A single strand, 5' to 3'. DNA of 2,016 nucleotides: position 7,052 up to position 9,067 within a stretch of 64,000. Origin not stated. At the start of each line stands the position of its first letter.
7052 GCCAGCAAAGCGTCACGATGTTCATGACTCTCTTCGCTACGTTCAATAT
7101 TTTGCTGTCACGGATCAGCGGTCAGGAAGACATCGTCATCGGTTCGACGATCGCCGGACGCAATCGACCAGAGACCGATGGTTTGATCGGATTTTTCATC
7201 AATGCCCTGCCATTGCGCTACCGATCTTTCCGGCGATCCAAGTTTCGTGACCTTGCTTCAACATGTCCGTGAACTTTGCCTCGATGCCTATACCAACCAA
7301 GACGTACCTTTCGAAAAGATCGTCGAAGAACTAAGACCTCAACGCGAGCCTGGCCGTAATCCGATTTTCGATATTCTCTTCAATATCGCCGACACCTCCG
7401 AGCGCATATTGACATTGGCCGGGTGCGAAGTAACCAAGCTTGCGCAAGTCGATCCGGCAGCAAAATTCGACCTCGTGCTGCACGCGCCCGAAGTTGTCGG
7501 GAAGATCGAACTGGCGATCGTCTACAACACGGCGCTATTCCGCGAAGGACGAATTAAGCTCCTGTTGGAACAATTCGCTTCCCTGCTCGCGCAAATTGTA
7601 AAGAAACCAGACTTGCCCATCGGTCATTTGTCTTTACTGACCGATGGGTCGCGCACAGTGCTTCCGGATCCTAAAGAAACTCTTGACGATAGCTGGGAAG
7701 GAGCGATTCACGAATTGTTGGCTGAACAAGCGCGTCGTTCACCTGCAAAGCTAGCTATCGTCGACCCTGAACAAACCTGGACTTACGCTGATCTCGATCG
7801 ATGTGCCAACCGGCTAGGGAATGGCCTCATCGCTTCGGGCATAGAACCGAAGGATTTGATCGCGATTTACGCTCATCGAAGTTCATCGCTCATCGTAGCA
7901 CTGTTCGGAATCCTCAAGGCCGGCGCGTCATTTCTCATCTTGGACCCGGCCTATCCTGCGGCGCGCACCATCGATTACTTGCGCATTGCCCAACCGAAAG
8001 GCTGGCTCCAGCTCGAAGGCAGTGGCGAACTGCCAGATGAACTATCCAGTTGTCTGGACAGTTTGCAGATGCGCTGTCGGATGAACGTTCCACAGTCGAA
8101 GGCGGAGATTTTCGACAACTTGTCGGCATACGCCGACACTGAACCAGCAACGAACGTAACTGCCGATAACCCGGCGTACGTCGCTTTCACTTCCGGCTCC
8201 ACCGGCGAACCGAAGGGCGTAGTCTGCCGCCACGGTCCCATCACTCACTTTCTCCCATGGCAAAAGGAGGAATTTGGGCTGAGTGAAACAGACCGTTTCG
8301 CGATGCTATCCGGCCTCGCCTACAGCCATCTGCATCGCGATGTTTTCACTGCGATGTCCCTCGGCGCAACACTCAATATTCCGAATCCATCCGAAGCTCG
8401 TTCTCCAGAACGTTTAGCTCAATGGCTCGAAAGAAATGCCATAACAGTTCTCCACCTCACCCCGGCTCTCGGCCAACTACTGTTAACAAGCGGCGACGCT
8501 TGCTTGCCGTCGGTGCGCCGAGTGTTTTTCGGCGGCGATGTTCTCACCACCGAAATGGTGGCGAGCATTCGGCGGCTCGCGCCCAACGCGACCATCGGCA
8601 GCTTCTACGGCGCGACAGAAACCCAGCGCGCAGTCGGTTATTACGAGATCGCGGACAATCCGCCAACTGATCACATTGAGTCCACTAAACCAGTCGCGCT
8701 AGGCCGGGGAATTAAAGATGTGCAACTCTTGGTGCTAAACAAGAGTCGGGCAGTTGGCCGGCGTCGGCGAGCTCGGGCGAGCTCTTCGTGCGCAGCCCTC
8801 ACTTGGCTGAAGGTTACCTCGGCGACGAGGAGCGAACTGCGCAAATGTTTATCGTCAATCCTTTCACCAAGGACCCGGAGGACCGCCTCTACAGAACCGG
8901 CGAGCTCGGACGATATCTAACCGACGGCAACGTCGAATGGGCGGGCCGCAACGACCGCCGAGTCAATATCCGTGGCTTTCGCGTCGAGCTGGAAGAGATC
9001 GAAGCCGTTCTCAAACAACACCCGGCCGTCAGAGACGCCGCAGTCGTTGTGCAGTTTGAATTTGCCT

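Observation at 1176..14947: Four-module NRPS assembly line in an advanced state of decay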

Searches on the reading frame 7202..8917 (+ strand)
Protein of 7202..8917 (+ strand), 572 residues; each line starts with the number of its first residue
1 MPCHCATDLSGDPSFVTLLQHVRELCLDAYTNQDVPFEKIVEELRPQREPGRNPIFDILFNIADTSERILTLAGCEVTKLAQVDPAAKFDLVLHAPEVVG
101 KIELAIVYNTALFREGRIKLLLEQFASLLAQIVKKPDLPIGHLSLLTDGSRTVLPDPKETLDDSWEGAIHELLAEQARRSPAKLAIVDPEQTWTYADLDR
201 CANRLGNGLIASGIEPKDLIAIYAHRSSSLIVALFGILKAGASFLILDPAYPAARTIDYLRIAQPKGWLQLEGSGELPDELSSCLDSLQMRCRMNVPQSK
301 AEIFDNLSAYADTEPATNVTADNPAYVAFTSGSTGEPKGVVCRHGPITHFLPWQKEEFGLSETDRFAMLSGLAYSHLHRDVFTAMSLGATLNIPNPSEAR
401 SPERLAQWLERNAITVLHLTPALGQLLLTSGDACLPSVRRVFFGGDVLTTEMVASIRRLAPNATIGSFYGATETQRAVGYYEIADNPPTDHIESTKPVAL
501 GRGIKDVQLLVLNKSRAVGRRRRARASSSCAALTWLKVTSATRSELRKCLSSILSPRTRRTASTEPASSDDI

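Call 16: find_related_loci(query=window:7202-8917:+, collection=genome_contigs, flank=10000)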
Query window:7202-8917:+ (572 aa) in genome_contigs; peptide patterns used: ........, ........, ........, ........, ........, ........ (x = any residue, [..] = any of these).
53 stretches matched a pattern; 14 encode a relative of the query (tblastn E <= 1e-3); 14 distinct loci.
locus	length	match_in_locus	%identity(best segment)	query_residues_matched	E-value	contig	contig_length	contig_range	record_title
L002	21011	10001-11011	27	171-487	1e-26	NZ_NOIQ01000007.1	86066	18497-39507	Rothia koreensis strain JCM 15915 NODE_7_length_86066_cov_28.3649, whole genome shotgun sequence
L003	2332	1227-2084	27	170-431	3e-18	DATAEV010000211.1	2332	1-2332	MAG TPA_asm: Actinomycetota bacterium isolate SMAG_U6786 k141_3789334, whole genome shotgun sequence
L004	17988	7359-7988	27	169-386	4e-15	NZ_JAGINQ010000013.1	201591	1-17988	Azospirillum soli strain CC-LY788 Ga0451091_13, whole genome shotgun sequence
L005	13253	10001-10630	28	169-386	2e-14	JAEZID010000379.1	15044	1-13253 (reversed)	MAG: Proteobacteria bacterium isolate OH_CDB_169 k127_679733, whole genome shotgun sequence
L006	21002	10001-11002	26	169-517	2e-13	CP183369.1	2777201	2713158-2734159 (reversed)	Haloferacaceae archaeon DSL9 chromosome, complete genome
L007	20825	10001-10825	28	158-435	7e-13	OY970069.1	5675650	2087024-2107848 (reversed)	MAG: uncultured Alphaproteobacteria bacterium isolate MFD00008.bin.c.1 genome assembly, chromosome: 1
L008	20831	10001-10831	27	156-435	1e-11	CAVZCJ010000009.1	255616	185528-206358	MAG: uncultured Alphaproteobacteria bacterium isolate MFD00991.bin.2.2 genome assembly, contig: contig_25830, whole geno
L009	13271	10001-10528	27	168-344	2e-11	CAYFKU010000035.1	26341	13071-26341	MAG TPA_asm: uncultured Rhizobium sp. isolate ERP107066_co1_420 genome assembly, contig: NODE_625_length_26341_cov_5.536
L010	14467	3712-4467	24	191-438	3e-10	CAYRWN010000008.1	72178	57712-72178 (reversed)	MAG TPA_asm: uncultured Hydrogenophaga sp. isolate binchicken_co302_35 genome assembly, contig: NODE_18_length_72178_cov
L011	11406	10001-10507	26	169-342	1e-7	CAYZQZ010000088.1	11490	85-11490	MAG TPA_asm: uncultured Reyranella sp. isolate SRP124364_co1_11 genome assembly, contig: NODE_6356_length_11490_cov_7.49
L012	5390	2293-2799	25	169-342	3e-7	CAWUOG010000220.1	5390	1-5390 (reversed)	MAG: uncultured Alphaproteobacteria bacterium isolate SRR1514963_binner123_34_1705335394 genome assembly, contig: ERZ118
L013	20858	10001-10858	25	170-431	6e-17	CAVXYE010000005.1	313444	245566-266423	MAG: uncultured Actinomycetes bacterium isolate MFD09126.bin.1.74 genome assembly, contig: contig_28328, whole genome sh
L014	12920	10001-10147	47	401-445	8e-6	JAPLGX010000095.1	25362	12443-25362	MAG: Chloroflexota bacterium isolate LacPavin_0920_SED5_MAG_65_9 LacPavin_0920_SED5_scaffold_109149, whole genome shotgu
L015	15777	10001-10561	24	191-341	1e-5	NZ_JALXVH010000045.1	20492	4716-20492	Kocuria sp. p3-SID1428 45, whole genome shotgun sequence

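Call 17: find_homologous_proteins(query=window:7202-8917:+, max_evalue=1e-30)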
Query window:7202-8917:+ (572 aa): 674 proteins with E <= 1e-30 among 8000 candidates; the best 120 are listed.
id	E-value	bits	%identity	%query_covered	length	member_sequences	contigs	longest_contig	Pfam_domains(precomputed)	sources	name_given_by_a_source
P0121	0.0e+0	1035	90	89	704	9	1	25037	PF00668.26,PF00501.35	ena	-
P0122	1.5e-270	917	84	85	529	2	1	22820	PF00668.26,PF00501.35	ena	-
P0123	1.7e-270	916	85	84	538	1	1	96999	PF00668.26,PF00501.35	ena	-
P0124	4.2e-251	852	94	71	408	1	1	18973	PF00668.26,PF00501.35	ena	-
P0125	6.9e-251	852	79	84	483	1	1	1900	PF00668.26,PF00501.35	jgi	jgi:non-ribosomal peptide synthetase component F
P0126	4.0e-250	849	76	87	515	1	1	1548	PF00668.26,PF00501.35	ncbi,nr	ncbi:MAG TPA: AMP-binding protein, partial [Candidatus Binatus sp.]|nr:AMP-binding protein [Candidat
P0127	1.2e-233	795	69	89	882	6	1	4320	PF00668.26,PF00550.32,PF00501.35,PF13193.13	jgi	jgi:amino acid adenylation domain-containing protein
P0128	1.7e-230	784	69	89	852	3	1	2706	PF00668.26,PF00550.32,PF00501.35,PF13193.13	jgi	jgi:amino acid adenylation domain-containing protein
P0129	6.9e-228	776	67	89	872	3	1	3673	PF00668.26,PF00550.32,PF00501.35,PF13193.13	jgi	jgi:amino acid adenylation domain-containing protein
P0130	1.7e-226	771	67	87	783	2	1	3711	PF00668.26,PF00550.32,PF00501.35,PF13193.13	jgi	jgi:amino acid adenylation domain-containing protein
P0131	3.6e-226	770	66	89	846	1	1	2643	PF00668.26,PF00550.32,PF00501.35,PF13193.13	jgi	jgi:amino acid adenylation domain-containing protein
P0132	2.7e-223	761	68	89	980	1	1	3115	PF00668.26,PF00550.32,PF00501.35,PF13193.13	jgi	jgi:amino acid adenylation domain-containing protein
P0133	1.4e-210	719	81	69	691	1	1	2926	PF00550.32,PF00501.35,PF13193.13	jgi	jgi:amino acid adenylation domain-containing protein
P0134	1.5e-208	712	62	89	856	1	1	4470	PF00668.26,PF00501.35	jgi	-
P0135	6.4e-208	710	62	89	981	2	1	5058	PF00668.26,PF00550.32,PF00501.35,PF13193.13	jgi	jgi:amino acid adenylation domain-containing protein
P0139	5.8e-203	693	87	62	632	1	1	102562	PF00668.26,PF00501.35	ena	-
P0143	2.6e-198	678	91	58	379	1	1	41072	PF00501.35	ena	-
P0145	1.2e-195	669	79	66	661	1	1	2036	PF00550.32,PF00501.35,PF13193.13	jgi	jgi:amino acid adenylation domain-containing protein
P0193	2.3e-131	457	94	39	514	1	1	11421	PF00550.32,PF00501.35,PF13193.13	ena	-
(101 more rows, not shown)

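Call 18: find_encoding_contigs(protein=P0121, flank=10000, max_places=4)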
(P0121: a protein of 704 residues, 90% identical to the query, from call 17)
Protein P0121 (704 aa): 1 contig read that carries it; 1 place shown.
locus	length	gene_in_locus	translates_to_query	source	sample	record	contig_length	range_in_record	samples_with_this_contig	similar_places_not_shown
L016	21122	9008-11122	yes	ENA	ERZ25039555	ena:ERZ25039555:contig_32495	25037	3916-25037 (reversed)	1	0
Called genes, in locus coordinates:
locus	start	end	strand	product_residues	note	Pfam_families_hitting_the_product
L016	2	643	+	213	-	?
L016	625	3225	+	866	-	PF13191:AAA_16, PF13428:TPR_14 (faint), PF00515:TPR_1 (faint), PF07719:TPR_2 (faint), PF13181:TPR_8 (faint), PF07721:TPR_4 (faint), PF17874:TPR_MalT, PF13424:TPR_12 (weak)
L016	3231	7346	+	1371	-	PF00501:AMP-binding, PF13193:AMP-binding_C, PF00550:PP-binding, PF00668:Condensation, PF00501:AMP-binding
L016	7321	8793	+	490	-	PF00501:AMP-binding, PF13193:AMP-binding_C, PF00550:PP-binding, PF00668:Condensation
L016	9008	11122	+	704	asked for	PF00668:Condensation, PF00501:AMP-binding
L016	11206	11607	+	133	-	PF00550:PP-binding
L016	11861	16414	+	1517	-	PF00668:Condensation, PF00501:AMP-binding, PF13193:AMP-binding_C, PF00550:PP-binding, PF00668:Condensation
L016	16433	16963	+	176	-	-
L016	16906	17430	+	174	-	PF00561:Abhydrolase_1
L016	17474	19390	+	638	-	-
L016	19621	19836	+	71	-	-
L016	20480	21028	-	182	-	PF02566:OsmC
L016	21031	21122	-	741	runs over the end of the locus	PF01315:Ald_Xan_dh_C, PF02738:MoCoBD_1, PF20256:MoCoBD_2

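Call 19: find_encoding_contigs(protein=P0124, flank=10000, max_places=4)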
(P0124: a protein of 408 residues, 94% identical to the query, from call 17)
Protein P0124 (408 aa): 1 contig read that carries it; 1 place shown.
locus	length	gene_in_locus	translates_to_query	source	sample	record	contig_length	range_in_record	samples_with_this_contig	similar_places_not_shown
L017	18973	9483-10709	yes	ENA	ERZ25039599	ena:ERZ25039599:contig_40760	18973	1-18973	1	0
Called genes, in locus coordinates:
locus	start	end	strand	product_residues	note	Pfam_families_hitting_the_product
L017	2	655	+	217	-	?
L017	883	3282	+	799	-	PF13191:AAA_16, PF14559:TPR_19 (faint), PF07719:TPR_2 (faint), PF13424:TPR_12 (faint), PF13176:TPR_7 (faint), PF13181:TPR_8 (faint), PF13374:TPR_10 (faint), PF17874:TPR_MalT (weak), +4 more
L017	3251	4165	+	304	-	PF00501:AMP-binding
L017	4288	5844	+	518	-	PF13193:AMP-binding_C, PF00550:PP-binding, PF00668:Condensation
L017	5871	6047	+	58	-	PF00668:Condensation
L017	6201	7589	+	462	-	PF00668:Condensation, PF00501:AMP-binding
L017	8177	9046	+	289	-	PF00668:Condensation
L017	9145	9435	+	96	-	PF00668:Condensation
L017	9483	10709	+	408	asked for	PF00668:Condensation, PF00501:AMP-binding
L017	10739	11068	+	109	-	-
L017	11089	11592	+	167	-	PF00550:PP-binding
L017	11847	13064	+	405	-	PF00668:Condensation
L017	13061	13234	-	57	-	-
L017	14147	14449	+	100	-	PF00501:AMP-binding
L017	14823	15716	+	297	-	PF00550:PP-binding, PF00668:Condensation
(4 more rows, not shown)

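Call 20: find_encoding_contigs(protein=P0143, flank=10000, max_places=4)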
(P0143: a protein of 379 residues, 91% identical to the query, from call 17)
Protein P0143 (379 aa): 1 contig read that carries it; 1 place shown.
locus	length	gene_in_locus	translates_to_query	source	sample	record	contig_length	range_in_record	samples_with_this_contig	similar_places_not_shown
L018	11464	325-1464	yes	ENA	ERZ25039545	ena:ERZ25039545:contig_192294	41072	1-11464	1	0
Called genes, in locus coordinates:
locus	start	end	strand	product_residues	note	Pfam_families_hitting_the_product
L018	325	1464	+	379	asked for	PF00501:AMP-binding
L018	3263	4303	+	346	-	PF00668:Condensation, PF00501:AMP-binding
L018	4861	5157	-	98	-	PF01746:tRNA_m1G_MT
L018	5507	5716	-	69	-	PF05239:PRC (weak), PF24986:PRC_RimM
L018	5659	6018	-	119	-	PF01782:RimM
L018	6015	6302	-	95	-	PF13083:KH_KhpA-B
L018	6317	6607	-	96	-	PF00886:Ribosomal_S16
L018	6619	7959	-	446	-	PF02881:SRP54_N, PF06414:Zeta_toxin (weak), PF13401:AAA_22 (faint), PF00448:SRP54, PF02978:SRP_SPB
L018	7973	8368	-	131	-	PF00072:Response_reg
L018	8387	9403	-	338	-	PF06414:Zeta_toxin (faint), PF13191:AAA_16 (weak), PF13604:AAA_30 (weak), PF00448:SRP54, PF13401:AAA_22 (weak)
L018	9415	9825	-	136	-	PF02463:SMC_N, PF13304:AAA_21 (weak)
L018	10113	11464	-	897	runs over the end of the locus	PF02463:SMC_N, PF13175:AAA_15, PF13304:AAA_21 (weak), PF13476:AAA_23, PF13555:AAA_29 (weak), PF06470:SMC_hinge (weak)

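Call 21: find_encoding_contigs(protein=P0193, flank=10000, max_places=4)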
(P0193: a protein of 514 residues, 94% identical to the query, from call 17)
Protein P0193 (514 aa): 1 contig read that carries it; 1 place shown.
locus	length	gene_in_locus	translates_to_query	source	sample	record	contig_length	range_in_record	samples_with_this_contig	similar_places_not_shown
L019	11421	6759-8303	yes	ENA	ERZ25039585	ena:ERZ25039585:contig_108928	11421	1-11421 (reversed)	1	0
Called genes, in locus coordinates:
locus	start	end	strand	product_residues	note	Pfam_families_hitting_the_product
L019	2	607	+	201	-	?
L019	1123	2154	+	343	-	PF13193:AMP-binding_C, PF00550:PP-binding, PF00668:Condensation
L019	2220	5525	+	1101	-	PF00668:Condensation, PF00501:AMP-binding, PF13193:AMP-binding_C, PF00550:PP-binding, PF00668:Condensation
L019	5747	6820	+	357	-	PF00668:Condensation, PF00501:AMP-binding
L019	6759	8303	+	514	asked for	PF00501:AMP-binding, PF13193:AMP-binding_C (faint), PF00550:PP-binding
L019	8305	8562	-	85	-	-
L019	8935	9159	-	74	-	-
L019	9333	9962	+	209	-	PF00668:Condensation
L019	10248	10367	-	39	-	-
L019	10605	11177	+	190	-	PF00501:AMP-binding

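Call 43: find_encoding_contigs(protein=P0139, flank=10000, max_places=3)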
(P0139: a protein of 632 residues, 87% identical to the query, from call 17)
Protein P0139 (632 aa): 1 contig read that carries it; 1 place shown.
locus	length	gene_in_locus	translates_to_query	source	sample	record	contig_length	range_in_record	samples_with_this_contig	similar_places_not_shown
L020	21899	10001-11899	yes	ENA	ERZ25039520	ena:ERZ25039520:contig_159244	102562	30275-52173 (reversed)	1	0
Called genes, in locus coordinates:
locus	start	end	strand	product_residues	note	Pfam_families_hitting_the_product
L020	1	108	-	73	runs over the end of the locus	-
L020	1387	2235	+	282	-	PF12773:DZR, PF13248:Zn_ribbon_3 (faint), PF24463:DUF7577 (faint), PF13240:Zn_Ribbon_1 (weak), PF00211:Guanylate_cyc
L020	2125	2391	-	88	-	-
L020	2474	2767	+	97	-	-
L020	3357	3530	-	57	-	-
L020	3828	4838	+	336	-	PF07719:TPR_2 (faint), PF13176:TPR_7 (faint), PF13181:TPR_8 (faint), PF13424:TPR_12 (faint), PF13428:TPR_14 (faint), PF13432:TPR_16 (faint), PF17874:TPR_MalT, PF17874:TPR_MalT (weak), +3 more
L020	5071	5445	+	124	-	PF00501:AMP-binding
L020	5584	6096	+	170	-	PF00501:AMP-binding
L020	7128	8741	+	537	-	PF00668:Condensation, PF00501:AMP-binding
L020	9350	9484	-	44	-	-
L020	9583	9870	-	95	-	-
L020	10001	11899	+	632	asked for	PF00668:Condensation, PF00501:AMP-binding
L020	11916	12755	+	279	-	PF00501:AMP-binding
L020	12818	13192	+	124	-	PF00550:PP-binding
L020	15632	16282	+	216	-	PF00501:AMP-binding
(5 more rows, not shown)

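Call 44: find_encoding_contigs(protein=P0123, flank=10000, max_places=3)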
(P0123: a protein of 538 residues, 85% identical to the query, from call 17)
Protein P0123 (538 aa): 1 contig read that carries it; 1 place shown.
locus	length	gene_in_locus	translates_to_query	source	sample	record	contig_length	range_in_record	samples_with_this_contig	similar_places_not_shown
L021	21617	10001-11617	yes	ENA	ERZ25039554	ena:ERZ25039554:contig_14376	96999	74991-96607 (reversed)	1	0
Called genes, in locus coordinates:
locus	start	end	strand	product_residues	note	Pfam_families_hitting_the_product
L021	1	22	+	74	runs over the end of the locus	-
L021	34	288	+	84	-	-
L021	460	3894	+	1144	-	PF12773:DZR, PF13240:Zn_Ribbon_1 (faint), PF13248:Zn_ribbon_3 (faint), PF00211:Guanylate_cyc, PF00515:TPR_1 (faint), PF13191:AAA_16, PF17874:TPR_MalT (faint), PF13424:TPR_12 (faint), +4 more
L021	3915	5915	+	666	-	PF00501:AMP-binding, PF13193:AMP-binding_C, PF00550:PP-binding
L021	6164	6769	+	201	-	PF00668:Condensation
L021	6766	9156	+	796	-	PF00668:Condensation, PF00501:AMP-binding, PF13193:AMP-binding_C (faint), PF00550:PP-binding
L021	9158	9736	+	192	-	PF00668:Condensation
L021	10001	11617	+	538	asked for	PF00668:Condensation, PF00501:AMP-binding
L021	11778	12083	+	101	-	-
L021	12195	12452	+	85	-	PF00550:PP-binding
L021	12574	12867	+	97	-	PF18563:TubC_N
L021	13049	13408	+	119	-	PF00668:Condensation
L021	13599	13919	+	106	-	PF00668:Condensation (weak)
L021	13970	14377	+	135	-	PF00668:Condensation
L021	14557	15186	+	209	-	PF00501:AMP-binding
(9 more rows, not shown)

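Call 60: find_related_loci(query=window:7202-8917:+, collection=metagenome_contigs, flank=10000)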
Query window:7202-8917:+ (572 aa) in metagenome_contigs; peptide patterns used: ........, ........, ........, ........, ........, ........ (x = any residue, [..] = any of these).
69 stretches matched a pattern; 11 encode a relative of the query (tblastn E <= 1e-3); 11 distinct loci.
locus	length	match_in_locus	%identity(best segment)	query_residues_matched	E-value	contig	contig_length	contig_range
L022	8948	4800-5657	26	170-431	1e-17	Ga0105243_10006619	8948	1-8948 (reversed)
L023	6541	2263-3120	26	170-431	1e-17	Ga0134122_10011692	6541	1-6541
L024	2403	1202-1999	24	190-435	1e-14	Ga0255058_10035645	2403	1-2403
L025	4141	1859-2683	28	158-435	4e-13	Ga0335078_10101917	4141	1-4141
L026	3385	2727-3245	27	168-341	1e-11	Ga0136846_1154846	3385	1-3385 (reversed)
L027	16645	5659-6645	21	169-515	3e-16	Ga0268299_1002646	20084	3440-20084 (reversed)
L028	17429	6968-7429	27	181-344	1e-7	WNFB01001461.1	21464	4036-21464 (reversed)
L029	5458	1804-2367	24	169-345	3e-7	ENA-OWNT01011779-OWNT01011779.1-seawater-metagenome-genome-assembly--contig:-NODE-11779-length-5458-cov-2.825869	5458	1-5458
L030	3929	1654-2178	22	169-340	2e-6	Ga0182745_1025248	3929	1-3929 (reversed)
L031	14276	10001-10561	23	191-341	1e-5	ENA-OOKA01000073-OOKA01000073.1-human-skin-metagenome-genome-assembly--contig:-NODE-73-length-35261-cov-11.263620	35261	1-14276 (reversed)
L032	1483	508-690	34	188-242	2e-4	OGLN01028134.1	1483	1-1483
